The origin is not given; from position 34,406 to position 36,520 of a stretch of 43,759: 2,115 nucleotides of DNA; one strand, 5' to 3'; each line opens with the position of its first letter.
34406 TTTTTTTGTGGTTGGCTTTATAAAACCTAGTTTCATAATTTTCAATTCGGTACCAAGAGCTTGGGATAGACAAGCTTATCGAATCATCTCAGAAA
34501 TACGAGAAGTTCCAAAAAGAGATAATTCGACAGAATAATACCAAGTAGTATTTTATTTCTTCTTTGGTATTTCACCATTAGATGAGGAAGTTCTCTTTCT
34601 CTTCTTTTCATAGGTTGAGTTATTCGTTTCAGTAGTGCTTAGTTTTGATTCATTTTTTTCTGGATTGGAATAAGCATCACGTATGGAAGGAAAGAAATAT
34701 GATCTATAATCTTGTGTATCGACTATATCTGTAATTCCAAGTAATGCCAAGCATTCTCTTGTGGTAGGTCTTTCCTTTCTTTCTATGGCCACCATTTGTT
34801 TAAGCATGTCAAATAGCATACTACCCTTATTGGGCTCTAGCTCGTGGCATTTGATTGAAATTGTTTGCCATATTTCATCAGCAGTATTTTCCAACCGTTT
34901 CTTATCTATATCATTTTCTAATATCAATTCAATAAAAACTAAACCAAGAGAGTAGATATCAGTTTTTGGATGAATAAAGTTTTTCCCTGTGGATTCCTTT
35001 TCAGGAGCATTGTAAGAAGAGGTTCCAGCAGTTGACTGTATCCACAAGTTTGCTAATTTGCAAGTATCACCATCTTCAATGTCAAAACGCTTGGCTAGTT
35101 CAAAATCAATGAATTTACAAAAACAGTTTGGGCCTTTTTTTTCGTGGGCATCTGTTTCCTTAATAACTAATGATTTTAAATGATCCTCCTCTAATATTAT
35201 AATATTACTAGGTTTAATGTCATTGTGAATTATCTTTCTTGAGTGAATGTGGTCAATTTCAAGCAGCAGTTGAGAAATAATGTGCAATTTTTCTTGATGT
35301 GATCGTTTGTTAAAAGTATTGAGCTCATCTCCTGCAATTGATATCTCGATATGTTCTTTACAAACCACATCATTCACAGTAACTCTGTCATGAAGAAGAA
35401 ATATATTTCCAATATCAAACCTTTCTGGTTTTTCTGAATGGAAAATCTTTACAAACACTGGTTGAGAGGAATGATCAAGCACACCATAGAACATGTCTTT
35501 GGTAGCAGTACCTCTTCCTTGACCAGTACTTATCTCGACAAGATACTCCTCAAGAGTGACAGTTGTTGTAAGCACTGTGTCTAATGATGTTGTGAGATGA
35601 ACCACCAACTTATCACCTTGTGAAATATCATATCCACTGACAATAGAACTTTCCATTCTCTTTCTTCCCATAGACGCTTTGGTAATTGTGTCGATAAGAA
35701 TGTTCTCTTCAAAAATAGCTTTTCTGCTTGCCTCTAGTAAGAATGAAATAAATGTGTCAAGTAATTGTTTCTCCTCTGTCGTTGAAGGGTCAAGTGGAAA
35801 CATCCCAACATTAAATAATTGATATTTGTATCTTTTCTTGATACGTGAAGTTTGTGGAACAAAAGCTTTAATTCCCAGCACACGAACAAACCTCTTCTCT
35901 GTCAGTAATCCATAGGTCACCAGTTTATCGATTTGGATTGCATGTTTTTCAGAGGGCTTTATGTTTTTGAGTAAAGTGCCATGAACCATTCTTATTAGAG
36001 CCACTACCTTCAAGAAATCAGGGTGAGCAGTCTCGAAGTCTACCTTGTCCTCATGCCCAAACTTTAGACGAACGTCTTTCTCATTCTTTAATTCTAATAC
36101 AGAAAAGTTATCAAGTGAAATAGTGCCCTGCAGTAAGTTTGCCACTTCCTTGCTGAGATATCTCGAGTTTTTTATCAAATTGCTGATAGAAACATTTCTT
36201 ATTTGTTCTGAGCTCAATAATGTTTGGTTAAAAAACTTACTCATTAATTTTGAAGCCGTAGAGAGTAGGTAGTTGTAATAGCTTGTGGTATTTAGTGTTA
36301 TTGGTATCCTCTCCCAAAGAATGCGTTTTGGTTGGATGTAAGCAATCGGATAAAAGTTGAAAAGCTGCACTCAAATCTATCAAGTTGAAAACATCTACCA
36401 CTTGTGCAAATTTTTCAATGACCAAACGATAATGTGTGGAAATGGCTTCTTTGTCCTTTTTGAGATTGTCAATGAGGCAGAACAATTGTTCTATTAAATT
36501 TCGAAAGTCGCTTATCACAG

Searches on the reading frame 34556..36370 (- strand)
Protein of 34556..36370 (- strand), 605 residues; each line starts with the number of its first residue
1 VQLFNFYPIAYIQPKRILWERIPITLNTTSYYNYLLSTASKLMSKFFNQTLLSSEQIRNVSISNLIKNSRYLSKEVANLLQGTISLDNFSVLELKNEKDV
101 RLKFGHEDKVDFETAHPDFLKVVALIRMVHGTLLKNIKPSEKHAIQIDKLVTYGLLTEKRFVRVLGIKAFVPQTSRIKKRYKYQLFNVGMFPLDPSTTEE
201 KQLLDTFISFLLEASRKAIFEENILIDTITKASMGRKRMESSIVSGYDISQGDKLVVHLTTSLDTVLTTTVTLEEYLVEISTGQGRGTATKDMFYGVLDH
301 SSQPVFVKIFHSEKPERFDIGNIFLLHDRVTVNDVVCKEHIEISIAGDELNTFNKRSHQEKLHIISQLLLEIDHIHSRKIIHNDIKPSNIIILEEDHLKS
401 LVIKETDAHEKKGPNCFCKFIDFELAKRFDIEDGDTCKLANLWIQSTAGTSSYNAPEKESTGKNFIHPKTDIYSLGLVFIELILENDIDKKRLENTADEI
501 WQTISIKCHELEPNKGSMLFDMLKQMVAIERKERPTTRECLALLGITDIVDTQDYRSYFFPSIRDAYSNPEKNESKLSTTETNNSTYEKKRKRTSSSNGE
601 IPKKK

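Call 24: search_protein_families(library=pfam, proteins=[window:34556-36370:-], max_evalue=0.001)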
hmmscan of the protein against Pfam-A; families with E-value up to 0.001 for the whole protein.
window:34556-36370:- (605 aa): 2 families
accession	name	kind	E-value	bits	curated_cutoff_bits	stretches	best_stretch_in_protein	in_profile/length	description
PF00069.31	Pkinase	-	4.7e-21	75.8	31.7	1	356-541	95-258/263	Protein kinase domain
PF07714.23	PK_Tyr_Ser-Thr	-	2.5e-09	37.3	23.1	1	354-542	97-256/258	Protein tyrosine and serine/threonine kinase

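Call 27: find_homologous_proteins(query=window:34556-36370:-, max_evalue=1e-10)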
Query window:34556-36370:- (605 aa): 8 proteins with E <= 1e-10 among 8000 candidates.
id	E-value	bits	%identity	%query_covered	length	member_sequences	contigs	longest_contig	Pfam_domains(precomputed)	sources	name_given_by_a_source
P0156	0.0e+0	1143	100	85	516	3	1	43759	PF07714.24,PF00069.32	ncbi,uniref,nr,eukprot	ncbi:predicted protein [Naegleria gruberi]|uniref:Predicted protein n=1 Tax=Naegleria gruberi TaxID=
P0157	1.4e-177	610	60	86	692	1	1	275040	PF07714.24,PF00069.32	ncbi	ncbi:hypothetical protein ABK040_010889 [Willaertia magna]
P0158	2.3e-173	596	62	76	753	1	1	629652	PF07714.24,PF00069.32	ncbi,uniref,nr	ncbi:hypothetical protein C9374_005480 [Naegleria lovaniensis]|uniref:Protein kinase domain-containi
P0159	5.8e-137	476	60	63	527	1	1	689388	PF07714.24,PF00069.32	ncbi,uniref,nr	ncbi:hypothetical protein C9374_002577 [Naegleria lovaniensis]|uniref:Protein kinase domain-containi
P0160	1.7e-135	471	48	86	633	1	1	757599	PF07714.24,PF00069.32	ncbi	ncbi:hypothetical protein ABK040_002568 [Willaertia magna]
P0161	4.4e-92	328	41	85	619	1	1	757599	PF07714.24,PF00069.32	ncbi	ncbi:hypothetical protein ABK040_002586 [Willaertia magna]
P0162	2.6e-37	147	34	64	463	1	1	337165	PF00069.32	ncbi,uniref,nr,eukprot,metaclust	ncbi:predicted protein [Naegleria gruberi]|uniref:Predicted protein n=1 Tax=Naegleria gruberi TaxID=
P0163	3.9e-11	60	29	29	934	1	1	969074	PF07714.24,PF00069.32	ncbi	ncbi:hypothetical protein ABPG72_002407 [Tetrahymena utriculariae]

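Call 28: find_encoding_contigs(protein=P0156, flank=10000, max_places=3)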
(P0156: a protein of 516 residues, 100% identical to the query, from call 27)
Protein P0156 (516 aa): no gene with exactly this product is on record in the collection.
